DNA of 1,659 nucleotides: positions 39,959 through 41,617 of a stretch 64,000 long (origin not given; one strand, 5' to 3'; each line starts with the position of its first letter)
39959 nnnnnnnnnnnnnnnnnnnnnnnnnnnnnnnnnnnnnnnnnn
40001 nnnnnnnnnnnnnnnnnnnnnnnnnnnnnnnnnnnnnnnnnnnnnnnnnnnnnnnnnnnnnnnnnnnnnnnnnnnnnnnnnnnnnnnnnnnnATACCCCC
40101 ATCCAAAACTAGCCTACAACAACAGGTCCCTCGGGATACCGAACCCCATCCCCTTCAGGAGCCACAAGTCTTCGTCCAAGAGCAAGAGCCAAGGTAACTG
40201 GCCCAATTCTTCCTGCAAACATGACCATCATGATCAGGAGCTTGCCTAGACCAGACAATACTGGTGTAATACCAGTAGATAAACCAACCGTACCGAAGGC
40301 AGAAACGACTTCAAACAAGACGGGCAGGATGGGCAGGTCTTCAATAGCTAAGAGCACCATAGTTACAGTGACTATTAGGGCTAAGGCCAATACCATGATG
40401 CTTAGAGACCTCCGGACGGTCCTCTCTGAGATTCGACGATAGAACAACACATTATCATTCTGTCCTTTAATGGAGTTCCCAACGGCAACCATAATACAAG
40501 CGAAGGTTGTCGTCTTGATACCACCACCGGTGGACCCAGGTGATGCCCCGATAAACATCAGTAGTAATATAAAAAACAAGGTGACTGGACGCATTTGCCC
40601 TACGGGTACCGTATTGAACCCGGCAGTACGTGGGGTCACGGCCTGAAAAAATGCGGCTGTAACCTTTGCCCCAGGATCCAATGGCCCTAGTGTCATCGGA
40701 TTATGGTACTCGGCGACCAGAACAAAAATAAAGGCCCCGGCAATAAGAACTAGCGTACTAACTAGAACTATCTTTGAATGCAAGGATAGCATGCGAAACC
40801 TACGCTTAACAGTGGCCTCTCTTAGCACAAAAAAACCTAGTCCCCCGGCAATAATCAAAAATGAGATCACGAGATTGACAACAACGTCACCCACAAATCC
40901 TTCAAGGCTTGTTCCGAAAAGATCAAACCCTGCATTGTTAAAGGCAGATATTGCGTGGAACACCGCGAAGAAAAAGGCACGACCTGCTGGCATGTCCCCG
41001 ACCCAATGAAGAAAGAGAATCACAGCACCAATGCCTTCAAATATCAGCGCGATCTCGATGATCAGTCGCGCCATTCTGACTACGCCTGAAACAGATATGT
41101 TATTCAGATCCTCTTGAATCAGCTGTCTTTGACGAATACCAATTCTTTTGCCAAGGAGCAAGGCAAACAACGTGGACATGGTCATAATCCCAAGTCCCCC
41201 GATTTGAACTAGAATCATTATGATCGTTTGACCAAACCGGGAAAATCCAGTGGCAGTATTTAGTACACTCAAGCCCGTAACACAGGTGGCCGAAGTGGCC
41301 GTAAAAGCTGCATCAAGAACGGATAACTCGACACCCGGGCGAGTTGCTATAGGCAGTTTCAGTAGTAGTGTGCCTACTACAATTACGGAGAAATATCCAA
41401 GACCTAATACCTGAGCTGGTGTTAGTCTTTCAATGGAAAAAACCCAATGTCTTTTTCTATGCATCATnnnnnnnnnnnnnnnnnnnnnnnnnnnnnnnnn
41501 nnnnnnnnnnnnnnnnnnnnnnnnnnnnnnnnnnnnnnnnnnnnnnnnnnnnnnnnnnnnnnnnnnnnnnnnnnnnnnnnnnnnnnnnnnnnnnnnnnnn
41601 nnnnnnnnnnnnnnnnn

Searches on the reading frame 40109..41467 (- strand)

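Call 9: search_protein_families(library=pfam, proteins=[window:40109-41467:-], max_evalue=0.00001)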
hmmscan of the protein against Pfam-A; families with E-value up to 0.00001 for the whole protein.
window:40109-41467:- (452 aa): 1 family
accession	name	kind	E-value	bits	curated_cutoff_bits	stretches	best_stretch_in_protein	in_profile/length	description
PF02386.22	TrkH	-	6.6e-69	233.1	27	1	40-429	56-489/502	Cation transport protein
